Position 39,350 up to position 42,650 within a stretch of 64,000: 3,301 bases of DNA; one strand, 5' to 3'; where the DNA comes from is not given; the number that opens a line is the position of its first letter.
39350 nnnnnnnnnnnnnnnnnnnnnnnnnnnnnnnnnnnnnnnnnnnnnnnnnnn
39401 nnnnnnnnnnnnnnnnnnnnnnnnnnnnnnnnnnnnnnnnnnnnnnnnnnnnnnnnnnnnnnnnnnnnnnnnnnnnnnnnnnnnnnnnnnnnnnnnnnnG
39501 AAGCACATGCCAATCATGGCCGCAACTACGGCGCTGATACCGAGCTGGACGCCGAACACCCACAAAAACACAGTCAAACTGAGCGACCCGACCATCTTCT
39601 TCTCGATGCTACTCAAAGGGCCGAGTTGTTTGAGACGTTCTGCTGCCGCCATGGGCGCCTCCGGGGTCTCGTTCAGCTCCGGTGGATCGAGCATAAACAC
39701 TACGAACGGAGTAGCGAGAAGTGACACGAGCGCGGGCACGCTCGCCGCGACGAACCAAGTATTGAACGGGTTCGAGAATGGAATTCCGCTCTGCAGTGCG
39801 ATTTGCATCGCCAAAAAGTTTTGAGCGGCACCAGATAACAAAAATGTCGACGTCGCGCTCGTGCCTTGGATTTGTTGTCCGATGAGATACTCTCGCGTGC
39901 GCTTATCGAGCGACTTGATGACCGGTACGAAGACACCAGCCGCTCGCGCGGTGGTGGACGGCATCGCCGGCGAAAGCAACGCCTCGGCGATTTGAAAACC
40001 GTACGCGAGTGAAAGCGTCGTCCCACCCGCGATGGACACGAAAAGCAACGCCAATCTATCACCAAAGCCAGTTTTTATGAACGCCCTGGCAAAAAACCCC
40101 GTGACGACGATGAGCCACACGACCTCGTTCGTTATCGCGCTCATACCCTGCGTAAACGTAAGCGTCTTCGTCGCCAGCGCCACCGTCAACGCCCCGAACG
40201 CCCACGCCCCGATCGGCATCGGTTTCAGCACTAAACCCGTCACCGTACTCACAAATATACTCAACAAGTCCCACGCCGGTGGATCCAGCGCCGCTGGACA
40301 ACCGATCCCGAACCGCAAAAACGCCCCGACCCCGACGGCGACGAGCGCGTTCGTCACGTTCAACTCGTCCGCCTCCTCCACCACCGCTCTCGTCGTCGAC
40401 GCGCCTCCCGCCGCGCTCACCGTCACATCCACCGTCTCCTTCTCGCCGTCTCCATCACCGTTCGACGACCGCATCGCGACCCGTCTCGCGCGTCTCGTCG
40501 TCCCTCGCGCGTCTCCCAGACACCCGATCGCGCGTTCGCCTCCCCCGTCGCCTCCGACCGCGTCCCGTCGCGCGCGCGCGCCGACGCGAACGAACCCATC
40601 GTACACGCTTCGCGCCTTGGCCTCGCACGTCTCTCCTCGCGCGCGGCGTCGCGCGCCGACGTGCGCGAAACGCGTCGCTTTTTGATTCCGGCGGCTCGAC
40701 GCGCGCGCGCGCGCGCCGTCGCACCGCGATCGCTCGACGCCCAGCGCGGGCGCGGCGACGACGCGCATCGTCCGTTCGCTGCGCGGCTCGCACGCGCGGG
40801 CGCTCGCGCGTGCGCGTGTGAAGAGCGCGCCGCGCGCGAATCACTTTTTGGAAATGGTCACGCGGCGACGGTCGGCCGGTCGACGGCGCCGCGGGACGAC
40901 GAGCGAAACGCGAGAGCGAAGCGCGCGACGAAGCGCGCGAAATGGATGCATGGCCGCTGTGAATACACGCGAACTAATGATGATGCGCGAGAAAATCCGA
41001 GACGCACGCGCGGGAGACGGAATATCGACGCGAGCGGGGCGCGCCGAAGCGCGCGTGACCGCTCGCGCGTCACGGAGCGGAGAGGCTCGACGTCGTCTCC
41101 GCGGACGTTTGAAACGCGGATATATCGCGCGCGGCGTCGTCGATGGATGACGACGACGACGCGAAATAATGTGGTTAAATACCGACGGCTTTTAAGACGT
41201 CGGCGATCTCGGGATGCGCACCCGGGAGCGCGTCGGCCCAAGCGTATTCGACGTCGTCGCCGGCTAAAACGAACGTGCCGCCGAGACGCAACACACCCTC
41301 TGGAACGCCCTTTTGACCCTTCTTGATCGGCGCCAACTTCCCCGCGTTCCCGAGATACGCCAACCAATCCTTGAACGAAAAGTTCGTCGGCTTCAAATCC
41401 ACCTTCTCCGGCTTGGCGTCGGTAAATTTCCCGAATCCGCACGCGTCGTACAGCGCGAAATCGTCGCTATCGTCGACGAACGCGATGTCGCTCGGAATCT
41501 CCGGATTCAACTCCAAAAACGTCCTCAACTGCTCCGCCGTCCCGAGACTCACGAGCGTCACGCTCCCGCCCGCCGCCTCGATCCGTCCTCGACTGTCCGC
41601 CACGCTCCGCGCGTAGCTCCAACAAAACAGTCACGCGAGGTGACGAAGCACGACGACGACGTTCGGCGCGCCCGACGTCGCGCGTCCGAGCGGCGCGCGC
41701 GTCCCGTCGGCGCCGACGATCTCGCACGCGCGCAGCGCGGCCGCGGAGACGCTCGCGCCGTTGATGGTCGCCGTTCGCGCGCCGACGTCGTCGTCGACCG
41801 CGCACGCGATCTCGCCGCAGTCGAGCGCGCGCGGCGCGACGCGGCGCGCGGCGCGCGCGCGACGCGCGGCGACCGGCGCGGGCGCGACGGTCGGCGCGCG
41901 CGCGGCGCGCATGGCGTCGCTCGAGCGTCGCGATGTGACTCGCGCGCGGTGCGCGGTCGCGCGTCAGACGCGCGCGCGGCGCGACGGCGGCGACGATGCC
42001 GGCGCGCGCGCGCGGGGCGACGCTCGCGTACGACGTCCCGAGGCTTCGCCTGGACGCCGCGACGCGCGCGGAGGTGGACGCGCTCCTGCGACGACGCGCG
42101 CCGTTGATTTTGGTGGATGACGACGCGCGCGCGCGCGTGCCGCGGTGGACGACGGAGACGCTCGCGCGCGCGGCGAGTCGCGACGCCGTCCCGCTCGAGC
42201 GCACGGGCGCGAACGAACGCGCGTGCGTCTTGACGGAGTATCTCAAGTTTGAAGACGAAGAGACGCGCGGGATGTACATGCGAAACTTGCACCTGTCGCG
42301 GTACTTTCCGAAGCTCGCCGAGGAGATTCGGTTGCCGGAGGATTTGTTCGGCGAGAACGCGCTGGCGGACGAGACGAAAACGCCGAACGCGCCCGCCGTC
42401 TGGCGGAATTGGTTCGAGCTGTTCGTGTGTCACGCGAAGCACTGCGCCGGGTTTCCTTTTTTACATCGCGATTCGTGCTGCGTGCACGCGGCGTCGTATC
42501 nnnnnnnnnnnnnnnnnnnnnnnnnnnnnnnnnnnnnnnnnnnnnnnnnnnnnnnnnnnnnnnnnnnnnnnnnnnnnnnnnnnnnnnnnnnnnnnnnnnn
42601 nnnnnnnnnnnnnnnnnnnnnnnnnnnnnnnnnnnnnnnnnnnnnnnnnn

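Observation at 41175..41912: Candidate Sec-encoding selenoprotein U gene: in-frame TGA sits exactly at the first Cys of the CxxC redox motif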

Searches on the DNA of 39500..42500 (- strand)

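Call 4: search_rna_families(source=window, start=39500, end=42500, threshold=evalue, max_evalue=10, show_alignments=5)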
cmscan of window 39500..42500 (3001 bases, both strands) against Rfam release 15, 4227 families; matches with E-value up to 10: 3.
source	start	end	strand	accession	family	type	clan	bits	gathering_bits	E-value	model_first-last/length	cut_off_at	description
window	40829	40929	+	RF00312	snoZ206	Gene; snRNA; snoRNA; CD-box;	-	18.7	50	4.5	1-129/129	no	Small nucleolar RNA Z206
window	40810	40885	+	RF01529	CC3552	Gene; sRNA;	-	18.5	50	6.2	1-106/106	no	Cauldobacter sRNA CC3552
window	40751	40853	+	RF02786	snoTBR2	Gene; snRNA; snoRNA; CD-box;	-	17.6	62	6.6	1-109/109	no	Small nucleolar RNA TBR2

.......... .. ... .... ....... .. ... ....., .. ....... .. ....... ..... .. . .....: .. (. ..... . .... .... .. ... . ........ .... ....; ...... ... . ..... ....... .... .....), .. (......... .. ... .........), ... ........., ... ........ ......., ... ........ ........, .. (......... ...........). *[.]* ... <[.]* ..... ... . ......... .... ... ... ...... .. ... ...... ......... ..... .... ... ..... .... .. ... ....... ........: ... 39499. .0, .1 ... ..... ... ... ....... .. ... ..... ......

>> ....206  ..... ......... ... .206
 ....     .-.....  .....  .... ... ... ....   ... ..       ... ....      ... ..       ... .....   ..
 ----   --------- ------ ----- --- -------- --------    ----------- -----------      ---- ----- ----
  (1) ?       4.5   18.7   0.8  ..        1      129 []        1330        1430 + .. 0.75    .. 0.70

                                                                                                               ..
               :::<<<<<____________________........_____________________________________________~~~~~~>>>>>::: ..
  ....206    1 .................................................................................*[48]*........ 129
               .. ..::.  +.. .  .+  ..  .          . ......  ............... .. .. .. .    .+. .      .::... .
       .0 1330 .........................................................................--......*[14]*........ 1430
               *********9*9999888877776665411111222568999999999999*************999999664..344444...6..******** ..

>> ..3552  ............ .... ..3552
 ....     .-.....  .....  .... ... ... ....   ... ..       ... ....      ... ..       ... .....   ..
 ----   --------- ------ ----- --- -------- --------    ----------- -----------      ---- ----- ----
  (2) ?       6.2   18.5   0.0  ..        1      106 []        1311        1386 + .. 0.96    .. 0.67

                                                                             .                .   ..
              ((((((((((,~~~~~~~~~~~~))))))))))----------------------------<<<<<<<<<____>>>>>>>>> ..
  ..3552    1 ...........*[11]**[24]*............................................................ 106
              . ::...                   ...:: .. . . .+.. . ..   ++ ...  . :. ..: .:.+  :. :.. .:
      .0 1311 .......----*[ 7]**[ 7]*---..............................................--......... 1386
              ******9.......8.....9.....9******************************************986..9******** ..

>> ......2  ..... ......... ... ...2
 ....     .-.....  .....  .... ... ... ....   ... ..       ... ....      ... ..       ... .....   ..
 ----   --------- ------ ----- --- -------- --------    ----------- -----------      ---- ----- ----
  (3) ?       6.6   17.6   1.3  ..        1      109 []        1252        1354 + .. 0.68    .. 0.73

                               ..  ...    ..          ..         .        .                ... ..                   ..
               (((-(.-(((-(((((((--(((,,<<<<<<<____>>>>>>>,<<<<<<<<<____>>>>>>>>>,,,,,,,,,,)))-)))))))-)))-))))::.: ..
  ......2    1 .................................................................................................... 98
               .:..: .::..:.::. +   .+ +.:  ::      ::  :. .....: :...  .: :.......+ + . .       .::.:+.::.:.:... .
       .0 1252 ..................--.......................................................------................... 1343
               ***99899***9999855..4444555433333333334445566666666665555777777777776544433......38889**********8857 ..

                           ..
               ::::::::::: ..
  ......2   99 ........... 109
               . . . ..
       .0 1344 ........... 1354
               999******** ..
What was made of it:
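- Rfam SECIS covariance models give no hit here at E up to 10 (call 4). There is no Rfam SECIS hit (call 4).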

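Call 49: build_rna_model(alignment_id=A2, structure=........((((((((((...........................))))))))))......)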
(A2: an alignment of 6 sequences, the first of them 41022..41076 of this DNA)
Model R1 built from alignment A2 (6 sequences, 61 columns); structure: as given.
model positions 55; base pairs 10; branch points 0; effective number of sequences 6; information 0.668 bits per position. Calibrated on 0.2 Mb of random sequence (short: E-values are rough).
structure used (alignment columns):
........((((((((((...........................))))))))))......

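Call 50: search_with_rna_model(model_id=R1, sources=[window, L002, L003, L005, L006, L008, L010, L017, L018, L021, L022, L025, L026, L027, L030], max_evalue=1, make_alignment=true, show_alignments=0)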
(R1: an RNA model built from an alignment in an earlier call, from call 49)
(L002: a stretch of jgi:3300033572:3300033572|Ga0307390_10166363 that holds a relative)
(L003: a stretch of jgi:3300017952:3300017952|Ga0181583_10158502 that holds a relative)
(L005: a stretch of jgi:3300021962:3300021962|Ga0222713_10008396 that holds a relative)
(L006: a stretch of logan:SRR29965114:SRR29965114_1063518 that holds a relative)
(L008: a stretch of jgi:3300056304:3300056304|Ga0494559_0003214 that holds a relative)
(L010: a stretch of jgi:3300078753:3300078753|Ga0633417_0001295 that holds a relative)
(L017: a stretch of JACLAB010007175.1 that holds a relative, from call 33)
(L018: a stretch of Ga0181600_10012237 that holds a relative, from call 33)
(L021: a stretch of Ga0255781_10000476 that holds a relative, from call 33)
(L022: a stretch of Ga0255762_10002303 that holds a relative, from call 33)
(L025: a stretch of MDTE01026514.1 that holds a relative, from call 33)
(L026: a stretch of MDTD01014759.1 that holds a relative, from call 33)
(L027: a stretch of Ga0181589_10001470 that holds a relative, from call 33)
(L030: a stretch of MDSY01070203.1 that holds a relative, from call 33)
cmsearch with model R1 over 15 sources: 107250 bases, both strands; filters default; matches with E-value up to 1: 45.
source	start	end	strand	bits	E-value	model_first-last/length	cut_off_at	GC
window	41022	41076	-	49.3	2.6e-10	1-55/55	no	0.75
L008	2079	2130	+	48.9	3.4e-10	1-55/55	no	0.46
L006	2718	2778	+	46.8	1.2e-09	1-55/55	no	0.7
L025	1699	1759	+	46.8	1.2e-09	1-55/55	no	0.7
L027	1730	1790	+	46.8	1.2e-09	1-55/55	no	0.7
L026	1699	1759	+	44.8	4e-09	1-55/55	no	0.69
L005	1304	1347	+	43.6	8.1e-09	1-55/55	no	0.61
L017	581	635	+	43.2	1e-08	1-55/55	no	0.76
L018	1753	1807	+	43.2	1e-08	1-55/55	no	0.76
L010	3582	3642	+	40.3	6e-08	1-55/55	no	0.34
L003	972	1023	+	37.4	3.2e-07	1-55/55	no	0.79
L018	1967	2019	-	23.5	0.0013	1-55/55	no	0.77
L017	788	840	-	23.1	0.0017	1-55/55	no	0.79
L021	1789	1848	+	21.4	0.0048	1-55/55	no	0.72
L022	1789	1848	+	20.8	0.0069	1-55/55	no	0.75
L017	607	661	-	20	0.011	1-55/55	no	0.78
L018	1779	1833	-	20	0.011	1-55/55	no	0.78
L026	785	863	+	19.5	0.014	1-55/55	no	0.73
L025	783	863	+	18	0.037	1-55/55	no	0.73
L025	620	675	-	16.5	0.088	1-55/55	no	0.75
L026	620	675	-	16.5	0.088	1-55/55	no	0.75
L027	608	663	-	16.3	0.098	1-55/55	no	0.79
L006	1948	1983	-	14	0.39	8-55/55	no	0.83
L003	15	66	+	13.9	0.41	8-55/55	no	0.79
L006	1596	1651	-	13.4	0.56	1-55/55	no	0.77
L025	1980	2017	-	13.4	0.57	1-55/55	no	0.84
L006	2097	2156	-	13.2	0.62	1-55/55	no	0.75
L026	1980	2072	-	13.1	0.67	1-55/55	no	0.74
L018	1043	1088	-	12.7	0.89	1-55/55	no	0.74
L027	953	996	-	12.7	0.89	9-52/55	no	0.82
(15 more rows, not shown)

Alignment A5: 45 matches aligned to the model, 129 columns, each read 5' to 3' on its own strand. Consensus structure (alignment columns), stored with it:
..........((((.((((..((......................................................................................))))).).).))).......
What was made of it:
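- Tried and rejected: Weak covariance-model hits elsewhere are GC-rich noise (call 50): window 35874..35916 at 17.7 bits, window 40785..40847 at 14.8 bits, and minus-strand hits in L017/L018 at about 23 bits with at most 6 bp of helix 2.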

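Call 64: search_rna_families(sources=[L002, L003, L005, L006, L008, L010, L021, L030, L017], threshold=evalue, max_evalue=10, show_alignments=3)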
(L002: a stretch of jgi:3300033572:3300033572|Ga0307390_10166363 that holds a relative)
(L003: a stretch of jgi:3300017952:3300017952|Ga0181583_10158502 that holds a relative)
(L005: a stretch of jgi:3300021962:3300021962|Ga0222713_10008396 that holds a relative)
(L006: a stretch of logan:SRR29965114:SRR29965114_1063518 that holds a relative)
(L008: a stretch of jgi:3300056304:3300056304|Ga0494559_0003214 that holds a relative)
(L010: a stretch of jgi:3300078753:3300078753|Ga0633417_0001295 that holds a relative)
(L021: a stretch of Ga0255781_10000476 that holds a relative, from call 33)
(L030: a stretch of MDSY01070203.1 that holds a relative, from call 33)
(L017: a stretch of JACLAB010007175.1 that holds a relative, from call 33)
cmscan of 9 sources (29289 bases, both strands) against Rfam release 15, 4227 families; matches with E-value up to 10: 13.
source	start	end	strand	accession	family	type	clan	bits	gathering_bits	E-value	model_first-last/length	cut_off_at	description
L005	389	506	+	RF04114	MIR4374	Gene; miRNA;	-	41.6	105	6.9e-06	1-119/119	no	MIR4374 microRNA precursor family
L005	397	500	-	RF04114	MIR4374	Gene; miRNA;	-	30.6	105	0.0081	1-119/119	no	MIR4374 microRNA precursor family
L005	429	485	+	RF01059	mir-598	Gene; miRNA;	-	26.6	69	0.13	1-80/80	no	mir-598 microRNA precursor family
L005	420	482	-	RF01059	mir-598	Gene; miRNA;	-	25.1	69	0.35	1-80/80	no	mir-598 microRNA precursor family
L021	2108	2158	-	RF01059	mir-598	Gene; miRNA;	-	24.3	69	0.59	1-80/80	no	mir-598 microRNA precursor family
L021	1763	1873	-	RF03816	MIR6297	Gene; miRNA;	-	23.3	114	3.8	1-107/107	no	MIR6297 microRNA precursor family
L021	978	1063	+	RF04248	MIR7486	Gene; miRNA;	-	23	67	7.8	1-87/87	no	MIR7486 microRNA precursor family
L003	1345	1375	+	RF01531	TB10Cs3H1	Gene; snRNA; snoRNA; HACA-box;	-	20.6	40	9.5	1-62/62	no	Trypanosomatid snoRNA TB10Cs3H1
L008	860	929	+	RF03880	mir-1684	Gene; miRNA;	-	20.5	60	9.6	1-87/87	no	mir-1684 microRNA precursor family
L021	504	540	+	RF00498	EAV_LTH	Cis-reg; leader;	-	20.5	70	1.3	1-45/45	no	Equine arteritis virus leader TRS hairpin (LTH)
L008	2822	2877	-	RF01306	sR52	Gene; snRNA; snoRNA; CD-box;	-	20.1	50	3.8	1-60/60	no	Small nucleolar RNA sR52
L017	501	527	+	RF00498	EAV_LTH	Cis-reg; leader;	-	19.5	70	2.7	1-45/45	no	Equine arteritis virus leader TRS hairpin (LTH)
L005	1161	1424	-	RF00261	IRES_L-myc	Cis-reg; IRES;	-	19.2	60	6.8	1-221/221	no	L-myc internal ribosome entry site (IRES)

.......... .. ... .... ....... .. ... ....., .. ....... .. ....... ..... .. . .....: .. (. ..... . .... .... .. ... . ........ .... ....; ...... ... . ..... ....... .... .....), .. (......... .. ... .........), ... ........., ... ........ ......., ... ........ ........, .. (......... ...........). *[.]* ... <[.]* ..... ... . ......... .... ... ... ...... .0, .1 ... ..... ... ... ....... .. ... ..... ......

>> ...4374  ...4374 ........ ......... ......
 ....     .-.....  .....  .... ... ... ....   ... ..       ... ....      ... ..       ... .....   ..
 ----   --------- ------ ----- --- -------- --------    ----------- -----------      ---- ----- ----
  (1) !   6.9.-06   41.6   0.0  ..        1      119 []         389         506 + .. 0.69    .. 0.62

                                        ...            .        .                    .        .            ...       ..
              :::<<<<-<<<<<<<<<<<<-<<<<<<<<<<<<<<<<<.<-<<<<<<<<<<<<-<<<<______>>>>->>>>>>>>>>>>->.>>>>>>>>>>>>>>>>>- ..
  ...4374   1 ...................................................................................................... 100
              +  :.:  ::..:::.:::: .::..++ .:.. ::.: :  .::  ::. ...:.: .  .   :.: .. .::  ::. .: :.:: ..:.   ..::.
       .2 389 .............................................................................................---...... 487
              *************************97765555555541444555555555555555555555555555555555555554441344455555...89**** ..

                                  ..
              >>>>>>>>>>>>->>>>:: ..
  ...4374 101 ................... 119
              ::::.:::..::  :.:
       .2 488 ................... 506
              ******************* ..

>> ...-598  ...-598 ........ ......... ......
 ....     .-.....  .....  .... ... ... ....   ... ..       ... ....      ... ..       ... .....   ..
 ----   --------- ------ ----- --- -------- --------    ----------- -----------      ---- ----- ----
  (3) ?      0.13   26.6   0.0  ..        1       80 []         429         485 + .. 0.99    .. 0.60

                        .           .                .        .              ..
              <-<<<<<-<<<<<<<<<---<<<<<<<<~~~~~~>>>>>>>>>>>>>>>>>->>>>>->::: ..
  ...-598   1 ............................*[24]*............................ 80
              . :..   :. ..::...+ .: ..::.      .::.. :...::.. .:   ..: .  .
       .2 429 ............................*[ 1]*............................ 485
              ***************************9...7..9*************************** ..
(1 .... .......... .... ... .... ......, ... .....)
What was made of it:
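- On Eukaryotic selenoprotein gene (UGA-Sec plus SECIS): No hit at E up to 10 in the window (call 4) or in 9 orthologous loci, including AUGA-type elements (call 64).
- Closest known: Eukaryotic type-II SECIS element, Ostreococcus variant. Different: It is not detected by Rfam models (calls 4, 64).
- They also miss all orthologous elements, including AUGA-type ones, so this says little (call 64).
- Tried and rejected: Rfam scans at E up to 10 on the window region (call 4) and on 9 orthologous loci (call 64) found no SECIS family hit anywhere.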

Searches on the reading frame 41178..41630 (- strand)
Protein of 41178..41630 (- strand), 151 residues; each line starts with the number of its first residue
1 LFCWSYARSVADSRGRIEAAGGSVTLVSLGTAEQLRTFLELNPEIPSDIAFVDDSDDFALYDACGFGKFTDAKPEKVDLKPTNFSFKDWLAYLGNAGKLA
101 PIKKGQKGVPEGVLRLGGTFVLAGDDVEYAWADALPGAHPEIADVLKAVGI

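Call 33: find_related_loci(query=window:41178-41630:-, collection=metagenome_contigs, flank=1200)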
Query seq(151 aa) (151 aa) in metagenome_contigs; peptide patterns used: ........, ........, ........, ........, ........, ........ (x = any residue, [..] = any of these).
253 stretches matched a pattern; 20 encode a relative of the query (tblastn E <= 1e-3); 20 distinct loci.
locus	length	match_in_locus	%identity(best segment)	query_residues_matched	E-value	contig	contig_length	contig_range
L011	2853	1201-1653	100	1-151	2e-99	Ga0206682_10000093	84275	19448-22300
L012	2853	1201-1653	100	1-151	2e-99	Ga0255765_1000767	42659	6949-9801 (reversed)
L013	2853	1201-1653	100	1-151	2e-99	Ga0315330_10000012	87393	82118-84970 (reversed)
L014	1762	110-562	100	1-151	2e-102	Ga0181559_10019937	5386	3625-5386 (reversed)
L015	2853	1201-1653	100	1-151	2e-99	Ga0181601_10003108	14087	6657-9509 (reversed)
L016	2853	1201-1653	100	1-151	2e-99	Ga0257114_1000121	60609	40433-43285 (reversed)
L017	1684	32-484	97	1-151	7e-100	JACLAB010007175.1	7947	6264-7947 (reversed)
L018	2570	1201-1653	96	1-151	2e-96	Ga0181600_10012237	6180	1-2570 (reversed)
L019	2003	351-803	95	1-151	1e-96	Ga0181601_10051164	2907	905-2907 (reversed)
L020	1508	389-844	72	1-151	6e-77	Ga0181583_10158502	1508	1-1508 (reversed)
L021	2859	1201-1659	73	1-151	3e-72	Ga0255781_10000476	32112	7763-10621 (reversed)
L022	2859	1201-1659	73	1-151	3e-72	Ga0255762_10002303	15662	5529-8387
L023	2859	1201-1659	73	1-151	3e-72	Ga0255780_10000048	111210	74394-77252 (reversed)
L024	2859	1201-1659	73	1-151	3e-72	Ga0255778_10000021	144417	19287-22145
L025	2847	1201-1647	69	1-150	5e-65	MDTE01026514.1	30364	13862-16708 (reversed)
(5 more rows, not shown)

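Call 73: search_protein_representatives(protein=window:41178-41630:-)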
Query: 151 residues. Proteins with E-value up to 0.001 (for the whole library): 194; up to 1e-10: 96; up to 1e-30: 4. The best 150 are listed.
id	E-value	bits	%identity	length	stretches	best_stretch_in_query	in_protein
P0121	7.3e-55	201.6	75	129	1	26-151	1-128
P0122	2.4e-40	154.5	60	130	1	26-151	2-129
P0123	3.3e-32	128.0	55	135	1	26-149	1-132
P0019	8.8e-32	126.7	49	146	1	11-151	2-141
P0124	3.3e-30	121.5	49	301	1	12-148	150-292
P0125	5.2e-30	120.9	54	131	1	28-147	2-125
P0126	5.3e-30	120.9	46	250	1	1-149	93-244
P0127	4.4e-29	117.9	46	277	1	2-147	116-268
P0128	2.4e-28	115.5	46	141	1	24-149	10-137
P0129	1.2e-27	113.2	49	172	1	25-149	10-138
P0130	6.0e-27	111.0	45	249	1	2-148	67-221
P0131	7.5e-27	110.7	79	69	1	38-105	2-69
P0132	5.6e-26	107.8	45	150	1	17-149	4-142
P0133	5.8e-26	107.8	48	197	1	25-148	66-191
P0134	1.3e-25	106.6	47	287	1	2-148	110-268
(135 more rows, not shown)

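Call 75: find_encoding_contigs(protein=P0127, flank=600, max_places=1)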
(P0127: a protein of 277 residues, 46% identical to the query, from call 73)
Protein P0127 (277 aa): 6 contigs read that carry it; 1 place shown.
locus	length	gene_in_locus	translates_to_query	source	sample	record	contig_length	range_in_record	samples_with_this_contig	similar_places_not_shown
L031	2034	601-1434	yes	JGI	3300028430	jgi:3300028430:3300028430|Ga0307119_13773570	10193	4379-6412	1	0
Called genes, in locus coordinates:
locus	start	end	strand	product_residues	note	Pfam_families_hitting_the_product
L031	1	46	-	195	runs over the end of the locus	-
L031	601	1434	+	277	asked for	-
